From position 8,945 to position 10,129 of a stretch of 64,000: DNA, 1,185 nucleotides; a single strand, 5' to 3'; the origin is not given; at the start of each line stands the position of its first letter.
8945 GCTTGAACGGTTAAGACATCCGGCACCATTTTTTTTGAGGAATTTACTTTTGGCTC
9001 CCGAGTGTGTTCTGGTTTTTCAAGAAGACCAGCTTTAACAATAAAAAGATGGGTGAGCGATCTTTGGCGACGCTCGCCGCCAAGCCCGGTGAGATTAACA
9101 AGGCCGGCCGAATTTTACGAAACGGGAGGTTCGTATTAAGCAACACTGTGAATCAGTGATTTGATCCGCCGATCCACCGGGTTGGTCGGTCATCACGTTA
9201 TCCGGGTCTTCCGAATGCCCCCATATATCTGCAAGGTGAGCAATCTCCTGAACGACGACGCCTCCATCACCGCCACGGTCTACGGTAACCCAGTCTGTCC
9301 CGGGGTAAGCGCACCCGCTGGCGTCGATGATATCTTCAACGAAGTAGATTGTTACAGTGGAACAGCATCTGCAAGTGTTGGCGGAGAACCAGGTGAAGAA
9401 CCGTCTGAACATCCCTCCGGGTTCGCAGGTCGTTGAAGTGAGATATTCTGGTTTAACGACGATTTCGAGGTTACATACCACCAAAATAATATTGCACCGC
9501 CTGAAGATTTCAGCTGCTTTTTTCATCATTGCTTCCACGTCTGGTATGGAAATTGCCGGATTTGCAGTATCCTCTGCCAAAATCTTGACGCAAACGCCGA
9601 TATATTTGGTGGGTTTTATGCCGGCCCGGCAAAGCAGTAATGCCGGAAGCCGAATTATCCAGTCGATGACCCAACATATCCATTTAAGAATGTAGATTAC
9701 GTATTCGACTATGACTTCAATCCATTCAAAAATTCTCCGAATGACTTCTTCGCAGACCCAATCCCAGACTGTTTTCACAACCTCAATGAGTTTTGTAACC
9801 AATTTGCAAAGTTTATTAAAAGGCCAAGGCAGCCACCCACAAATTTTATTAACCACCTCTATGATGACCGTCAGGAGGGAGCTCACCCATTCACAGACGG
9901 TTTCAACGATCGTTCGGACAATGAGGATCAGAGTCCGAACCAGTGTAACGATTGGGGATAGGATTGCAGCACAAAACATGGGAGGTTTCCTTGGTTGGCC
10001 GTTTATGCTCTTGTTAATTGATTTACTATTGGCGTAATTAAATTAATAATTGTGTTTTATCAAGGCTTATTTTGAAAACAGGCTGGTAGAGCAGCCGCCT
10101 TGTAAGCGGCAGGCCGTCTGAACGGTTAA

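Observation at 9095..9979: Cys/Trp-rich protein with a repetitive hydrophobic N-terminal half and a metzincin-like domain carrying QExxH instead of HExxH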

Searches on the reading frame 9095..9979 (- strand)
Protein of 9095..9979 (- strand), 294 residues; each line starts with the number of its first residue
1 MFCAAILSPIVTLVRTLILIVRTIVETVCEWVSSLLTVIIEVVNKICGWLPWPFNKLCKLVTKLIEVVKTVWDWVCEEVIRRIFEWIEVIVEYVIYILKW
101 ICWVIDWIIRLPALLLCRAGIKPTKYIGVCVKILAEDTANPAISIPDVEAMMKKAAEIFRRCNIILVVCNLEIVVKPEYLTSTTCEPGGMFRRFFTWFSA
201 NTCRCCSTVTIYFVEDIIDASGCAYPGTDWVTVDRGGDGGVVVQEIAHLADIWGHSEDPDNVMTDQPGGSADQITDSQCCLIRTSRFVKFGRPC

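Call 7: search_protein_families(library=pfam, proteins=[window:9095-9979:-], max_evalue=10)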
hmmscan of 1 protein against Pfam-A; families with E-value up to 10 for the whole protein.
window:9095-9979:- (294 aa): 1 family
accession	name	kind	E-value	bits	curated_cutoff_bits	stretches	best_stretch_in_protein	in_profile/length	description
PF01595.25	CNNM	-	0.63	10.1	28.4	1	25-69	109-152/181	Cyclin M transmembrane N-terminal domain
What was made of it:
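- On Reprolysin/adamalysin (M12B): No hit for the window protein at E<=10 (call 7).
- On Matrixin (M10A): No hit for the window protein (call 7).
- Closest known: Adamalysin/reprolysin catalytic domains. Different: The window protein does not hit the Reprolysin HMMs (call 7).
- No Pfam peptidase model recognises the protein (call 7).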

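Call 8: search_protein_families(library=ncbifam, proteins=[window:9095-9979:-], max_evalue=10)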
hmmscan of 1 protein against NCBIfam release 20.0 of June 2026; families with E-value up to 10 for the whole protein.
window:9095-9979:- (294 aa): 1 family
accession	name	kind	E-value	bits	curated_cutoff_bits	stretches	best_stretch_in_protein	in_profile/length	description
NF033392.1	PSM_delta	equivalog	0.18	11.7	37.5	1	61-75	4-18/23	PSM-delta family phenol-soluble modulin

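Call 9: search_solved_structures(query=window:9095-9979:-, max_evalue=10, show_alignments=2)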
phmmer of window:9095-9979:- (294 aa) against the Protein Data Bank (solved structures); distinct sequences matched with E-value up to 10: 3.
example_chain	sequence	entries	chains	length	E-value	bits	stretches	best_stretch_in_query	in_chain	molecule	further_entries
7rdr_A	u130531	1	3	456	6.2e-05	25.6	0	60-93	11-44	Circular tendon repeat protein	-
9j1k_J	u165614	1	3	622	1.1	11.6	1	2-101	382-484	FtbJ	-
8tfi_A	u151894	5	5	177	1.7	11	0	61-86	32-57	Probable RNA 2'-phosphotransferase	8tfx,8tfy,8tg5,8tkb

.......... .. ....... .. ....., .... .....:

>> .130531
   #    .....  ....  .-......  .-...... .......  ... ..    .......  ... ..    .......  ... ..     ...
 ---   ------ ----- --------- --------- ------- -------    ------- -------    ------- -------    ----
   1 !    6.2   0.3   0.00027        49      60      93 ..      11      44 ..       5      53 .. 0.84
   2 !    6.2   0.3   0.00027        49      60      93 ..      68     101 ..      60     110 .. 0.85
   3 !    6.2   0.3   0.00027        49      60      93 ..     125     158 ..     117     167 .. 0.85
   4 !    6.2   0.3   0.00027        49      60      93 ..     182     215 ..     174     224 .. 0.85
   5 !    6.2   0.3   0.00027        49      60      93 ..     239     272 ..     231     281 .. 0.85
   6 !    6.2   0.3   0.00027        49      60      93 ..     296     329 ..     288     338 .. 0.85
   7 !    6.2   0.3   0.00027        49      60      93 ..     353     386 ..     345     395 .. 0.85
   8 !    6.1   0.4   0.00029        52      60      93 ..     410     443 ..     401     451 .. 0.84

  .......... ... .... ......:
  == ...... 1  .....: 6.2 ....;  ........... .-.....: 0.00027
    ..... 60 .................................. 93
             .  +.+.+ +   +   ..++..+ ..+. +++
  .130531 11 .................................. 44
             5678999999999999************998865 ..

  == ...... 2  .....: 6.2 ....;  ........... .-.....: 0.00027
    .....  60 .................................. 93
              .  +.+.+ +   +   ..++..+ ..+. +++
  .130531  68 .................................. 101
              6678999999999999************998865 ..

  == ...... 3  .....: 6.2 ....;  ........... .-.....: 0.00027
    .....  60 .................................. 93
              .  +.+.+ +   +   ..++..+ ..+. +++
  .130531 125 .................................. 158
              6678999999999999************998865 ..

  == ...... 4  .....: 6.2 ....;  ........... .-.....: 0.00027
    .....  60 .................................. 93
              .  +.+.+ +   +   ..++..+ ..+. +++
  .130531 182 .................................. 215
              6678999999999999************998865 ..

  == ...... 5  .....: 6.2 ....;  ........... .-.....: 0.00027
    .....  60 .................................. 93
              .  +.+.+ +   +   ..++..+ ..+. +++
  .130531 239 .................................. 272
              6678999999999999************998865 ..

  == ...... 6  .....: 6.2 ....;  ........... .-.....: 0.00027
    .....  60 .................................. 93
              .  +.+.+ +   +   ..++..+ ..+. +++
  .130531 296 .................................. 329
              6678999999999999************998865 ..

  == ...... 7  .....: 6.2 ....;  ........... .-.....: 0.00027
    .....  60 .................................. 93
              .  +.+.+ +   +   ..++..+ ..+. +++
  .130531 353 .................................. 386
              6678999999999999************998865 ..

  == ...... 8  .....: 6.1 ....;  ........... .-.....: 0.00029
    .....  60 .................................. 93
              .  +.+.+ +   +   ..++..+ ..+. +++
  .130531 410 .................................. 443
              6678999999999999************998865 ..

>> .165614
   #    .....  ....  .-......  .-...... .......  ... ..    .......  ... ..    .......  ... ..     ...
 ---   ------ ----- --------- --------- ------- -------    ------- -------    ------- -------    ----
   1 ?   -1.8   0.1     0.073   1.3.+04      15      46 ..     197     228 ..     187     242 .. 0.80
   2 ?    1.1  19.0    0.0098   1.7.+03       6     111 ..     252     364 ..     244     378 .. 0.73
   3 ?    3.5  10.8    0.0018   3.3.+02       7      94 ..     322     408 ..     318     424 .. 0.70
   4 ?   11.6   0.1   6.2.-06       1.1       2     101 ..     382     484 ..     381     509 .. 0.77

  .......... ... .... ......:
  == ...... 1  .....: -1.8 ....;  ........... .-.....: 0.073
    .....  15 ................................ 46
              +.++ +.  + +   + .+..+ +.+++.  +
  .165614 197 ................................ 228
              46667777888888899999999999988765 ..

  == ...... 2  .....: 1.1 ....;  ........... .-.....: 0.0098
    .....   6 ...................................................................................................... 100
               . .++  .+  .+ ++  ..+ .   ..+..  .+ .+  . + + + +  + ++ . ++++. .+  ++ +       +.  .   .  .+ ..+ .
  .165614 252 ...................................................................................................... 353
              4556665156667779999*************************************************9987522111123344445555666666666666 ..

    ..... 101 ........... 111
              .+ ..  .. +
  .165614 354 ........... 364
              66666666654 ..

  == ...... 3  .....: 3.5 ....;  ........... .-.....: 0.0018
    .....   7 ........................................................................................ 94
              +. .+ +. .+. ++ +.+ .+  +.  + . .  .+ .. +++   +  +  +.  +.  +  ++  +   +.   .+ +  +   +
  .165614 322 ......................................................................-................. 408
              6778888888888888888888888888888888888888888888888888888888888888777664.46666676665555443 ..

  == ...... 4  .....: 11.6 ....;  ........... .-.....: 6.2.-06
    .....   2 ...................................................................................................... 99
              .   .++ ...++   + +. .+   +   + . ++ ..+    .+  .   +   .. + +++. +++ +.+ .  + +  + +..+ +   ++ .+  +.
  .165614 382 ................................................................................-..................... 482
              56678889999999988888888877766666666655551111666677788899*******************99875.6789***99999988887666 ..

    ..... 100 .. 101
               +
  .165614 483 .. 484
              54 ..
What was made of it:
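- No Pfam, NCBIfam or PDB sequence match for the window protein itself (calls 7-9).
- Tried and rejected: Pfam, NCBIfam and PDB sequence searches with the window protein gave only noise: CNNM, PSM-delta and a designed repeat protein (calls 7-9).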

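Call 10: find_homologous_proteins(query=window:9095-9979:-, max_evalue=0.001)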
Query window:9095-9979:- (294 aa): 168 proteins with E <= 0.001 among 811 candidates; the best 120 are listed.
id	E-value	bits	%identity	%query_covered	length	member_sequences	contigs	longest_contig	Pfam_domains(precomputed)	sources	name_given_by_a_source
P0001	7.5e-197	671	100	100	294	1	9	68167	-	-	-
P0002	3.7e-146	504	74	100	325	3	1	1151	-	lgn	-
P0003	2.7e-144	498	70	100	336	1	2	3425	-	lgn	-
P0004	4.9e-143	494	71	100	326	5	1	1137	-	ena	-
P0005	3.6e-142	491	70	100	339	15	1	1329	-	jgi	jgi:hypothetical protein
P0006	3.8e-142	491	70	100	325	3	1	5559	-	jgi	jgi:hypothetical protein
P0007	6.6e-142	490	73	98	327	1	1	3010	-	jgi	-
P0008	1.9e-141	489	70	100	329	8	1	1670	-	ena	-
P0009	3.3e-141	488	66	100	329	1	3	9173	PF28501.1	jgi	jgi:hypothetical protein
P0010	5.2e-141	487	70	100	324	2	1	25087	-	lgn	-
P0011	1.5e-140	486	70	100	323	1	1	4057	-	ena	-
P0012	2.5e-140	485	69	100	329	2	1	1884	-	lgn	-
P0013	3.2e-140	485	68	100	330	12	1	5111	-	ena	-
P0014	6.8e-140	484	68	100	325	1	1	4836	-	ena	-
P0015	7.9e-140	484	70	100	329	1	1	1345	-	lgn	-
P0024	8.8e-138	477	65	100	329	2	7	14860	-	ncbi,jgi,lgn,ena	-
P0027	1.8e-137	476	70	100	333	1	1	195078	-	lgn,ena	-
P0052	2.5e-131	456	69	100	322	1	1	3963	-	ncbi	ncbi:MAG: hypothetical protein ABIV48_12345 [Pyrinomonadaceae bacterium]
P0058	2.0e-129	449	62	100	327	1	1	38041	-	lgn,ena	-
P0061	1.4e-128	447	65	100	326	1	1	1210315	-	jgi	jgi:hypothetical protein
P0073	1.4e-123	430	62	100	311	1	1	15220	-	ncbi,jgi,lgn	-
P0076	2.8e-123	429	63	100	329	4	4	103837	-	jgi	-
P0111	8.9e-105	368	53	97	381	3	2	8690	-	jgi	jgi:hypothetical protein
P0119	6.5e-100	352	52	98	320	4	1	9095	-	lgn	-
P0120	1.7e-99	351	55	99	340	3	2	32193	-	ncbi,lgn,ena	-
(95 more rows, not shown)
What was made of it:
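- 9095..9979 (-): Complete gene: 294-aa protein plus stop codon (9095-9097). It appears monocistronic. 168 homologs at E<=1e-3, 50-74% identical over the full length (call 10).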

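Call 12: search_protein_families(library=pfam, proteins=[P0009, P0002, P0052, P0061, P0111], max_evalue=1)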
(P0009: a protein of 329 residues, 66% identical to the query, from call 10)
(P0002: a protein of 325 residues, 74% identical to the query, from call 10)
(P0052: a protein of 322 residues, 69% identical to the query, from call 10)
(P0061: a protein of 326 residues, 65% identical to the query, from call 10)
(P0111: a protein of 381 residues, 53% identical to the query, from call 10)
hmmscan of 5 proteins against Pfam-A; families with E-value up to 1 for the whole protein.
P0009 (329 aa): 1 family
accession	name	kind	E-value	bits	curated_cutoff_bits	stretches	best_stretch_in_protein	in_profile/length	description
PF01595.25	CNNM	-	0.23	11.6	28.4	0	21-65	105-149/181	Cyclin M transmembrane N-terminal domain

P0002 (325 aa): 1 family
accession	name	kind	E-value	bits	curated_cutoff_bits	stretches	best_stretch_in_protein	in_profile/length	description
PF05184.20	SapB_1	-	0.23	11.9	25.2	1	36-51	23-38/38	Saposin-like type B, region 1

P0052 (322 aa): 3 families
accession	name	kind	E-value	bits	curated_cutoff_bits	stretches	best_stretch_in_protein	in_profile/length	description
PF17784.7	Sulfotransfer_4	-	0.018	15.3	22.8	1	25-78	97-150/215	Sulfotransferase domain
PF01595.25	CNNM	-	0.064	13.4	28.4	1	30-69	114-152/181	Cyclin M transmembrane N-terminal domain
PF05184.20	SapB_1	-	0.086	13.3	25.2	1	36-51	23-38/38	Saposin-like type B, region 1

P0061 (326 aa): 2 families
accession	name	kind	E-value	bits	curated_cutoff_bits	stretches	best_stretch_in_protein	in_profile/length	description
PF01595.25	CNNM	-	0.17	12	28.4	1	20-69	104-152/181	Cyclin M transmembrane N-terminal domain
PF13688.12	Reprolysin_5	-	0.34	11.5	27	0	196-282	96-171/196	Metallo-peptidase family M12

P0111 (381 aa): 2 families
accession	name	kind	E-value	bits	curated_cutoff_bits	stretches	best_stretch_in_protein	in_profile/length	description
PF17784.7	Sulfotransfer_4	-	0.16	12.2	22.8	1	25-95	96-171/215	Sulfotransferase domain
PF12725.13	DUF3810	-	0.2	11.4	28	1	38-105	7-78/311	Protein of unknown function (DUF3810)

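Call 15: find_encoding_contigs(protein=P0061, flank=8000, max_places=2)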
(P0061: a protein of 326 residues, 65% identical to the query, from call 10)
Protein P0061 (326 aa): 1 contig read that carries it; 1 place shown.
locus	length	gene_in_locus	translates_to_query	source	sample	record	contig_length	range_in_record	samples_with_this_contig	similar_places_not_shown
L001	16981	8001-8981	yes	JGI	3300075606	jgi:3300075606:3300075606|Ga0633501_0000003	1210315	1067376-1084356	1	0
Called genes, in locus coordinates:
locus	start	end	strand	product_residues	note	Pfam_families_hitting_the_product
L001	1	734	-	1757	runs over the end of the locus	PF08448:PAS_4, PF00989:PAS, PF13426:PAS_9, PF08447:PAS_3, PF08448:PAS_4, PF00989:PAS, PF13426:PAS_9, PF01590:GAF, +30 more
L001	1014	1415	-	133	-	PF13801:Metal_resist (weak), PF16231:DUF4890 (faint)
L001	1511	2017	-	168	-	-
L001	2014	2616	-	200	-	PF04542:Sigma70_r2, PF08281:Sigma70_r4_2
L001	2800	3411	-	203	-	PF13801:Metal_resist, PF07813:LTXXQ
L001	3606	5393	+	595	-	PF25917:BSH_RND, PF25919:BSH_CusB (faint), PF25954:Beta-barrel_RND_2, PF25990:Beta-barrel_YknX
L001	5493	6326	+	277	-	PF00005:ABC_tran, PF02463:SMC_N (faint), PF13304:AAA_21 (faint)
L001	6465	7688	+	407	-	PF12704:MacB_PCD, PF02687:FtsX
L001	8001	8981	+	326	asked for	-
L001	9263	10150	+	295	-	PF03631:Virul_fac_BrkB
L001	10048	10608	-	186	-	-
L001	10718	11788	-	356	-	PF00072:Response_reg, PF13487:HD_5, PF01966:HD (weak)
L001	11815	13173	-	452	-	PF00072:Response_reg, PF02518:HATPase_c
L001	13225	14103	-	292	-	PF00072:Response_reg (weak), PF00989:PAS (weak), PF08448:PAS_4 (weak), PF08447:PAS_3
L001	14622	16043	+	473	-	-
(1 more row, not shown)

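Call 16: find_encoding_contigs(protein=P0027, flank=8000, max_places=2)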
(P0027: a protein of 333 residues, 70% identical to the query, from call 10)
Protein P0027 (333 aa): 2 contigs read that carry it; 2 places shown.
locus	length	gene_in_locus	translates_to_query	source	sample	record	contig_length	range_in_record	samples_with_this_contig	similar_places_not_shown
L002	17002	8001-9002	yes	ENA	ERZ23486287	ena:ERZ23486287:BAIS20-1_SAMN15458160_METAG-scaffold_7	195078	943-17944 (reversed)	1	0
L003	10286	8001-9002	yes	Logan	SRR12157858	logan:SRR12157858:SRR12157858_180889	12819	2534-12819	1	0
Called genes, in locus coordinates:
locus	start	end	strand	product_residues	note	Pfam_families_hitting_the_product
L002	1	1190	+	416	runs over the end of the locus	PF08238:Sel1 (faint), PF13640:2OG-FeII_Oxy_3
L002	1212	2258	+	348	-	-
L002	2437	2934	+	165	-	-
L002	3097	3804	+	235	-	-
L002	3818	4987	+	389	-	-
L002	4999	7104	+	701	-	-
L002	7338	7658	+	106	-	-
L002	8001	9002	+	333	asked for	-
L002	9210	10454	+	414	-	PF00375:SDF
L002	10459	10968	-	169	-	PF08238:Sel1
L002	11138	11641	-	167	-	PF08238:Sel1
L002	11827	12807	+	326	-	PF14226:DIOX_N, PF03171:2OG-FeII_Oxy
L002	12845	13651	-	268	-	PF05708:Peptidase_C92 (faint)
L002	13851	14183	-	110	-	-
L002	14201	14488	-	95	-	-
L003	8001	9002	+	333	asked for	-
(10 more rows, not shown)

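Call 22: search_protein_representatives(protein=window:9095-9979:-)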
Query: 294 residues. Proteins with E-value up to 0.001 (for the whole library): 131; up to 1e-10: 76; up to 1e-30: 42. The best 131 are listed.
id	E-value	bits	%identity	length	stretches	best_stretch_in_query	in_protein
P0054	1.6e-131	454.6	71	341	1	1-294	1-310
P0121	1.1e-93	330.4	48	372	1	2-289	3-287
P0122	1.3e-80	287.3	42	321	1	2-289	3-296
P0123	6.9e-77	275.1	48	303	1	2-293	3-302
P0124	3.6e-76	272.8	61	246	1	1-205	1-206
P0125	1.4e-75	270.9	44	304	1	2-289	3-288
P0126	2.4e-74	266.8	55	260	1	68-289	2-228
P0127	1.1e-73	264.6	45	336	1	2-294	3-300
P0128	1.4e-71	257.7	44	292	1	1-290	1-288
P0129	1.5e-69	251.0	41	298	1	2-293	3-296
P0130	3.5e-69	249.8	43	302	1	2-288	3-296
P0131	8.1e-68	245.3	47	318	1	2-289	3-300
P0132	1.8e-62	227.7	48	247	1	79-290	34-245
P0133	5.6e-62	226.2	39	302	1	1-291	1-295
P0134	9.3e-62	225.4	40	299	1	2-288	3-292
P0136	1.8e-59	217.9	37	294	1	2-291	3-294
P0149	6.6e-40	153.7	35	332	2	88-289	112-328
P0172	1.6e-25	106.4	37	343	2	209-290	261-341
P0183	6.9e-15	71.5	36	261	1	166-288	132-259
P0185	2.7e-14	69.5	35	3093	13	168-233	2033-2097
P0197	3.6e-10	56.0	38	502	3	2-51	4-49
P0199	8.8e-09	51.4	30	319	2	116-290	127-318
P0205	1.3e-07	47.6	28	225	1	105-289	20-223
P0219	1.3e-05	41.0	28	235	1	80-289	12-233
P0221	2.2e-05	40.3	34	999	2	221-290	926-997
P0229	8.2e-05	38.4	26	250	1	107-290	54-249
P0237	2.8e-04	36.6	28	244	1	88-290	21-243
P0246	6.2e-04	35.5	29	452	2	207-290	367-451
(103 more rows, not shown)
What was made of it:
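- Real gene and family: 168 homologs (call 10) and 131 representative clusters out of 1.84 billion (call 22).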
